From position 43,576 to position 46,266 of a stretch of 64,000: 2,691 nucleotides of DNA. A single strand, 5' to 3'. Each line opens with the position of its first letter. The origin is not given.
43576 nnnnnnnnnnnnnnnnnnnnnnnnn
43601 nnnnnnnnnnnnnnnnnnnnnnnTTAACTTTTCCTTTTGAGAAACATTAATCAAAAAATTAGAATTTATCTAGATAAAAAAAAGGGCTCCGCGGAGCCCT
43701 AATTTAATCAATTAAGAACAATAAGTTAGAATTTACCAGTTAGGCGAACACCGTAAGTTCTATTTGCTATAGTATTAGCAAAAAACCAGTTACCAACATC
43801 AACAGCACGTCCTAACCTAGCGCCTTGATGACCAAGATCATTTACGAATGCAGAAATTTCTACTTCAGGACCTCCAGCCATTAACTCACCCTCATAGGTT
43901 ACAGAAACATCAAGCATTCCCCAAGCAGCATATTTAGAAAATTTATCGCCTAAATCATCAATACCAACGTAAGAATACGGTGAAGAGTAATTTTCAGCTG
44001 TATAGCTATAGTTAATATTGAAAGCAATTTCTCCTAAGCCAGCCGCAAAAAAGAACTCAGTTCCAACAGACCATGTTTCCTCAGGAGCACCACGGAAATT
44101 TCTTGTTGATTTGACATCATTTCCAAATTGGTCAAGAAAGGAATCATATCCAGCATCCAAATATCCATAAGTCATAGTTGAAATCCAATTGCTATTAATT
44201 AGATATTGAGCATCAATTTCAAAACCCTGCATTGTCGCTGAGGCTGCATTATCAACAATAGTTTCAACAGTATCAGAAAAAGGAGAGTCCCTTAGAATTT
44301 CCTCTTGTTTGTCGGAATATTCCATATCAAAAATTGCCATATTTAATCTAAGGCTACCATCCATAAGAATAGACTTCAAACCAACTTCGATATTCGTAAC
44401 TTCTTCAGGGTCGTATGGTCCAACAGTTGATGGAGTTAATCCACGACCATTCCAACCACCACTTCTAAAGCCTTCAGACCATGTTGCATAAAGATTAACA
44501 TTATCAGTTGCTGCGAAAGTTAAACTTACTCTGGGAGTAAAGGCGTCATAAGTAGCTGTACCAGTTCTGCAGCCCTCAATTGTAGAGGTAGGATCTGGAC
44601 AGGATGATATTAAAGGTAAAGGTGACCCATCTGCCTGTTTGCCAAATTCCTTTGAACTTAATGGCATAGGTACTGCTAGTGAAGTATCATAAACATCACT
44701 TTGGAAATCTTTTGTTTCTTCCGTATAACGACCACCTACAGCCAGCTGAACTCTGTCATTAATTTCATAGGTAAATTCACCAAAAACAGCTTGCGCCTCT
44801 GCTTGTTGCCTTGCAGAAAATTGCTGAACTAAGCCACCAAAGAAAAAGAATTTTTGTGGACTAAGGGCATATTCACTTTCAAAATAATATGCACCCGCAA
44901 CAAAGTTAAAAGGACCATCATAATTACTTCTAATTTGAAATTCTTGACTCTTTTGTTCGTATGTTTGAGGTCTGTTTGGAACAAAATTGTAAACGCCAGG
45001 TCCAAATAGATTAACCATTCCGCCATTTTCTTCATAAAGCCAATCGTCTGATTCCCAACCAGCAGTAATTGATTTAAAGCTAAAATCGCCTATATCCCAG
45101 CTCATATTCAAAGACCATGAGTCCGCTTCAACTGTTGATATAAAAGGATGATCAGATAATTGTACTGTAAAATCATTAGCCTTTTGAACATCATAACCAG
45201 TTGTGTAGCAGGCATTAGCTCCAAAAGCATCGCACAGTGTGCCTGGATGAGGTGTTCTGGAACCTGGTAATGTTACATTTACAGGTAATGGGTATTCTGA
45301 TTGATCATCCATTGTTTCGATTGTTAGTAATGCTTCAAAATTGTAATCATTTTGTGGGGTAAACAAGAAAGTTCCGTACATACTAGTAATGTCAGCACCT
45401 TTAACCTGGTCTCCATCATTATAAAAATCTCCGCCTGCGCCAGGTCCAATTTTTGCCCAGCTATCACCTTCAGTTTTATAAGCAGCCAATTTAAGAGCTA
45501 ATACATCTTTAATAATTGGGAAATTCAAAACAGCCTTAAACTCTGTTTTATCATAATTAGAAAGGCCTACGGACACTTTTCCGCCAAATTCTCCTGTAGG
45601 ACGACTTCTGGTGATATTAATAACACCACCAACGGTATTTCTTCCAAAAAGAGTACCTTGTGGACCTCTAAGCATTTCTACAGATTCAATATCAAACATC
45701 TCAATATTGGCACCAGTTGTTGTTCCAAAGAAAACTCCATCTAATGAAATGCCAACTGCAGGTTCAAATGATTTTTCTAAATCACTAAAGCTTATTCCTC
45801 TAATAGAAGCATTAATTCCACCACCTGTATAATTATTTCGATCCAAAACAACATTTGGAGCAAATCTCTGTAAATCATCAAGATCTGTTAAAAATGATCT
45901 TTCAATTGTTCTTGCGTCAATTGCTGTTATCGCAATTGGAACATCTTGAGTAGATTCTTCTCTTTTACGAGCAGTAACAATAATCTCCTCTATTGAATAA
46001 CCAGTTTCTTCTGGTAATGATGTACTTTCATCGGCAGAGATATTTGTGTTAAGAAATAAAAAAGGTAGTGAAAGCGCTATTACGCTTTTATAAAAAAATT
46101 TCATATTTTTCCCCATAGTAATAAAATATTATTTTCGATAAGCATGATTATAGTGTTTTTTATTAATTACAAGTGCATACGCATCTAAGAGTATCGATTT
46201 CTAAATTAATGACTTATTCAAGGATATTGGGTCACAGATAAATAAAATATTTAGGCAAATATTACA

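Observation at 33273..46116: Duplicated P450 plus TonB-receptor module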

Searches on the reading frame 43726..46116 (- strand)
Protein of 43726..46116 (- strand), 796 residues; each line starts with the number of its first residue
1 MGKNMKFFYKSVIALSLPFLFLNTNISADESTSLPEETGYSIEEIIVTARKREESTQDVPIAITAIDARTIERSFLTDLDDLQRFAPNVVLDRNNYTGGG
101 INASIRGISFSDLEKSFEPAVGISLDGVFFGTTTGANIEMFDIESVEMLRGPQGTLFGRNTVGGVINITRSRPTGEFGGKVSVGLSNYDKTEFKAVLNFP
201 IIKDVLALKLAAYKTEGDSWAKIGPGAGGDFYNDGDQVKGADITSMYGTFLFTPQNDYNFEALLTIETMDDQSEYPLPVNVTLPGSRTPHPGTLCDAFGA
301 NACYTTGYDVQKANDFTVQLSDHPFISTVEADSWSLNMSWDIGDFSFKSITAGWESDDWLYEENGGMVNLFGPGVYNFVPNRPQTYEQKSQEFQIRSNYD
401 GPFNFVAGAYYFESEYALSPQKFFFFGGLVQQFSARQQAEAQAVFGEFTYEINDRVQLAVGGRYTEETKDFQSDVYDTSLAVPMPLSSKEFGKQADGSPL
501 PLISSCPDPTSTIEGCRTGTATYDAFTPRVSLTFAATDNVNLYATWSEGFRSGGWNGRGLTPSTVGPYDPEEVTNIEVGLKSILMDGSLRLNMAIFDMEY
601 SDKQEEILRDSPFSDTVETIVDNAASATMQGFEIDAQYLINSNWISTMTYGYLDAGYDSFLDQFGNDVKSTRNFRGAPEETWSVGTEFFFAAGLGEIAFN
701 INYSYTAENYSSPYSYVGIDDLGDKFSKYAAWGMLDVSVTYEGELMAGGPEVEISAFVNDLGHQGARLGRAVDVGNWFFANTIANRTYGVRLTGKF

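Call 3: search_protein_families(library=pfam, proteins=[window:43726-46116:-])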
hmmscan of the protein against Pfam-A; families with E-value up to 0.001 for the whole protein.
window:43726-46116:- (796 aa): 2 families
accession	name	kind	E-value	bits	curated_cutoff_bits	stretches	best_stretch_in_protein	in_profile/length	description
PF00593.30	TonB_dep_Rec_b-barrel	-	9.1e-36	125.1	27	1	326-742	55-424/436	TonB dependent receptor-like, beta-barrel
PF07715.20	Plug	-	6.2e-17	62.5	23.9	1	56-165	2-107/107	TonB-dependent Receptor Plug Domain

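Call 20: search_protein_families(library=ncbifam, proteins=[window:43726-46116:-], max_evalue=0.00001)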
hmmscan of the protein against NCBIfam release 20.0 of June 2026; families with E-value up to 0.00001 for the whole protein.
window:43726-46116:- (796 aa): 22 families
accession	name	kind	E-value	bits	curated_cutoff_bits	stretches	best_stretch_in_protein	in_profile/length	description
TIGR01783.1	TonB-siderophor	subfamily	2.5e-34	118.9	223.5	2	58-221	1-159/649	TonB-dependent siderophore receptor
TIGR01785.1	TonB-hemin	subfamily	1.6e-24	86.4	316.85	2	434-742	358-633/677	TonB-dependent heme/hemoglobin receptor family protein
TIGR01786.1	TonB-hemlactrns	subfamily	6.5e-18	64.4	323.75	2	410-654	383-586/719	TonB-dependent hemoglobin/transferrin/lactoferrin family receptor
NF053590.1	TonB_dep_TOL0244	equivalog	1.5e-14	53.5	645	1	44-189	12-158/604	TOL_0244 family TonB-dependent receptor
TIGR01779.1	TonB-B12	equivalog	2.2e-14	53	599.7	1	39-198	27-181/614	TonB-dependent vitamin B12 receptor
NF041535.1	TonB_rec_PqqU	equivalog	2.6e-13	49.2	1200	1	515-659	411-552/676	TonB-dependent receptor PqqU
NF010010.0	PRK13483.1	equivalog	9.3e-13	47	927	1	37-215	28-213/660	ligand-gated channel protein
NF007465.0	PRK10044.1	equivalog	8.1e-12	44.1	803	1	47-176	67-192/726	ferrichrome porin FhuA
NF007478.2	PRK10064.1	equivalog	1.9e-10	39.7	745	1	42-186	30-173/663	catecholate siderophore receptor CirA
NF049960.1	siderphRecptFauA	equivalog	4.1e-10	38.7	900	0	26-222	44-234/727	TonB-dependent alcaligin siderophore receptor FauA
NF010650.0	PRK14049.1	equivalog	7.1e-10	37.7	904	0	523-674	480-626/729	ferrioxamine B receptor precursor protein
NF010651.0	PRK14050.1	equivalog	1.4e-08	33.3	884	1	39-217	60-228/730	TonB-dependent siderophore receptor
NF007926.1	PRK10641.1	equivalog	6.2e-08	31.6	836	1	39-190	24-173/617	TonB-dependent vitamin B12 receptor BtuB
NF010038.0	PRK13513.1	equivalog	9.8e-08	31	942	0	26-183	19-177/659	ligand-gated channel protein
NF010011.0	PRK13484.1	equivalog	1.4e-07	30.1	1197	0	43-211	31-206/682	IreA family TonB-dependent siderophore receptor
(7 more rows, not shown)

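Call 25: find_homologous_proteins(query=window:43726-46116:-, max_evalue=1e-30)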
Query window:43726-46116:- (796 aa): 6763 proteins with E <= 1e-30 among 8000 candidates; the best 120 are listed.
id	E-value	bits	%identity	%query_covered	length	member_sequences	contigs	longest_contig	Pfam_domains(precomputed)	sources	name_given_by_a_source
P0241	0.0e+0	1811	100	99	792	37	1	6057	PF07715.21,PF00593.31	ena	-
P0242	0.0e+0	1584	86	99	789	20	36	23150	PF07715.21,PF00593.31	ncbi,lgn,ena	-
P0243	0.0e+0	1556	85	99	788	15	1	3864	PF07715.21,PF00593.31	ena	-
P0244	9.5e-178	611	42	94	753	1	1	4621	PF07715.21,PF00593.31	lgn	-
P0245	2.6e-176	607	42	96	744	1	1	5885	PF07715.21,PF00593.31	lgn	-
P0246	7.5e-175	602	42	95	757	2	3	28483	PF07715.21,PF00593.31,PF14905.13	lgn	-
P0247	1.1e-174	601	41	99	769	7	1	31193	PF07715.21,PF00593.31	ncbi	-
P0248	1.1e-173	598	42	95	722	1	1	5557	PF07715.21,PF00593.31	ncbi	-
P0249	2.3e-172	593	41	99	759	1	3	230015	PF07715.21,PF00593.31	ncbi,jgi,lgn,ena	jgi:iron complex outermembrane receptor protein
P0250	2.1e-168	580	41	96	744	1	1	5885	PF07715.21,PF00593.31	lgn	-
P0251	1.4e-164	568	42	96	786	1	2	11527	PF07715.21,PF00593.31,PF14905.13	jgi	jgi:iron complex outermembrane receptor protein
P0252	5.4e-163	562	41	96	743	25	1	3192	PF07715.21,PF00593.31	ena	-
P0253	6.9e-161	556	40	99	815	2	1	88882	PF07715.21,PF00593.31,PF14905.13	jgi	jgi:iron complex outermembrane recepter protein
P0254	3.6e-160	553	40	95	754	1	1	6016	PF07715.21,PF00593.31,PF14905.13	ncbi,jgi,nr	ncbi:MAG: TonB-dependent receptor [Alphaproteobacteria bacterium]|nr:MAG: TonB-dependent receptor [A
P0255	2.6e-159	550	39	99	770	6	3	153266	PF07715.21,PF00593.31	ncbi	-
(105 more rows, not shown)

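Call 42: find_encoding_contigs(protein=P0242, flank=10000, max_places=4)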
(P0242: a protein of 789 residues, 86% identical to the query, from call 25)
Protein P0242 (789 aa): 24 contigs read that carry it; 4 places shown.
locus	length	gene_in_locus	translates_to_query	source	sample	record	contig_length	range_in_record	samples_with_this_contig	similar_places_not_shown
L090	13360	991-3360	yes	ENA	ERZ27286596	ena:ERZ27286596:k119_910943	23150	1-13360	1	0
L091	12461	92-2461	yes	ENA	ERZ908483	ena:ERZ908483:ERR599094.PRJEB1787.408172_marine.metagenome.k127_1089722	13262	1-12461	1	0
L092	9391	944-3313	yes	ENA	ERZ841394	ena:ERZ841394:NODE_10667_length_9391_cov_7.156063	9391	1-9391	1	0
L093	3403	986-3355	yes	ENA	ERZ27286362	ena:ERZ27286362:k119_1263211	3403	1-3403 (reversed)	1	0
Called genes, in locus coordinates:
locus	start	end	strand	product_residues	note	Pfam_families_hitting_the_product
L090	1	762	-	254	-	?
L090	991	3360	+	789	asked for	PF07715:Plug, PF00593:TonB_dep_Rec_b-barrel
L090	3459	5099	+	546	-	PF00890:FAD_binding_2, PF01266:DAO (weak), PF03486:HI0933_like (weak), PF12831:FAD_oxidored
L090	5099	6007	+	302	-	PF01370:Epimerase (weak), PF05368:NmrA, PF13460:NAD_binding_10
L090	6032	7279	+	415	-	PF00067:p450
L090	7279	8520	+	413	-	PF22842:Pel9A-like_beta_helix (faint), PF05048:NosD (weak), PF13229:Beta_helix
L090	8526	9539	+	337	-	-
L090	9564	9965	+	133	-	PF04828:GFA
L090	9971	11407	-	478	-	PF00355:Rieske, PF00848:Ring_hydroxyl_A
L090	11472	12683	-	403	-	PF00909:Ammonium_transp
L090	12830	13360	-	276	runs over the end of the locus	PF00800:PDT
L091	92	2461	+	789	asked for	PF07715:Plug, PF00593:TonB_dep_Rec_b-barrel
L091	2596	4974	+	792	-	PF07715:Plug, PF00593:TonB_dep_Rec_b-barrel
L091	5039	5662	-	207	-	-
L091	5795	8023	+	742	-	PF07715:Plug, PF00593:TonB_dep_Rec_b-barrel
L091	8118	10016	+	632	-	PF12228:DUF3604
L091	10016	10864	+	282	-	PF13145:Rotamase_2 (weak)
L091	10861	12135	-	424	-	PF00067:p450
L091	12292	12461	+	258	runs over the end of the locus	PF00106:adh_short, PF08659:KR, PF13561:adh_short_C2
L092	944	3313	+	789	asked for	PF07715:Plug, PF00593:TonB_dep_Rec_b-barrel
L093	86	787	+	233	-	PF00106:adh_short, PF01370:Epimerase (weak), PF13561:adh_short_C2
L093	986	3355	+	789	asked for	PF07715:Plug, PF00593:TonB_dep_Rec_b-barrel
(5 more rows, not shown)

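Call 53: find_encoding_contigs(protein=P0249, flank=8000, max_places=1)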
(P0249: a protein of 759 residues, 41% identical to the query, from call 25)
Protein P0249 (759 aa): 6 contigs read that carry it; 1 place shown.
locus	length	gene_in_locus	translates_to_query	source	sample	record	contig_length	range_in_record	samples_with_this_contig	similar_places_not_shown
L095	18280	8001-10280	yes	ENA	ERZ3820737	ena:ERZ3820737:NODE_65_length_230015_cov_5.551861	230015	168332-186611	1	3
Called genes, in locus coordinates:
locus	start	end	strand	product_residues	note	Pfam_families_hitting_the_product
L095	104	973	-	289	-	PF01261:AP_endonuc_2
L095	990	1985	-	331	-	PF08240:ADH_N, PF00107:ADH_zinc_N, PF13602:ADH_zinc_N_2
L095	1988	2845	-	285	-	PF00378:ECH_1, PF16113:ECH_2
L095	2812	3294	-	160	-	PF13669:Glyoxalase_4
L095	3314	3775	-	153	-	PF00903:Glyoxalase, PF13669:Glyoxalase_4, PF18029:Glyoxalase_6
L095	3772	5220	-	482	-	PF00355:Rieske, PF00848:Ring_hydroxyl_A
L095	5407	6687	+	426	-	PF00067:p450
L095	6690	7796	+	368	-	PF01408:GFO_IDH_MocA, PF22685:Gal80p_C-like, PF22725:GFO_IDH_MocA_C3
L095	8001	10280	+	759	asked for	PF07715:Plug, PF00593:TonB_dep_Rec_b-barrel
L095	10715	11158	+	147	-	PF13577:SnoaL_4, PF13474:SnoaL_3 (weak), PF14534:DUF4440 (weak)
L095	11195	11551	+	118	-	PF07110:EthD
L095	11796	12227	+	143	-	PF13577:SnoaL_4, PF12680:SnoaL_2 (weak)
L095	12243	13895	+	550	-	PF00732:GMC_oxred_N, PF05199:GMC_oxred_C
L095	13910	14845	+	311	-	PF00248:Aldo_ket_red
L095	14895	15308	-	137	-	PF13577:SnoaL_4, PF14534:DUF4440, PF12680:SnoaL_2 (weak)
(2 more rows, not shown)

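Call 54: find_encoding_contigs(protein=P0247, flank=8000, max_places=1)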
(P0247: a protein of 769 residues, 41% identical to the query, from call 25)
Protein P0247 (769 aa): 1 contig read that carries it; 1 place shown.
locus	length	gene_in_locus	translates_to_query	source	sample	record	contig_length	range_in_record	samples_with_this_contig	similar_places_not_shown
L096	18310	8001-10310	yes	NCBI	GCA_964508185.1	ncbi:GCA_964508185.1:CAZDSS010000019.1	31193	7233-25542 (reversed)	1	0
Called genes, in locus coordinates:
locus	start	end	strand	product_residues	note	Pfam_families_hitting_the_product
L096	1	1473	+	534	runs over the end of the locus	PF01565:FAD_binding_4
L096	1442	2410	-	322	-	PF12852:Cupin_6, PF12833:HTH_18, PF00165:HTH_AraC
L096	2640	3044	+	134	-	PF03928:HbpS-like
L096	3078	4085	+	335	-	PF00355:Rieske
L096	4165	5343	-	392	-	PF00355:Rieske, PF00848:Ring_hydroxyl_A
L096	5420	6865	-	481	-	PF01425:Amidase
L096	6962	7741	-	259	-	PF03472:Autoind_bind, PF00196:GerE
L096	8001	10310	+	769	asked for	PF07715:Plug, PF00593:TonB_dep_Rec_b-barrel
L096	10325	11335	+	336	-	PF16884:ADH_N_2, PF00107:ADH_zinc_N, PF13602:ADH_zinc_N_2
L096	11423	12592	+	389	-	PF00155:Aminotran_1_2, PF00266:Aminotran_5 (faint), PF01041:DegT_DnrJ_EryC1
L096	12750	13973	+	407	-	PF13439:Glyco_transf_4 (faint), PF13692:Glyco_trans_1_4, PF00534:Glycos_transf_1 (weak)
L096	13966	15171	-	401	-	PF04230:PS_pyruv_trans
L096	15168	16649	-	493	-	PF01943:Polysacc_synt, PF13440:Polysacc_synt_3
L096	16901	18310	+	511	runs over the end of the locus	PF00501:AMP-binding, PF13193:AMP-binding_C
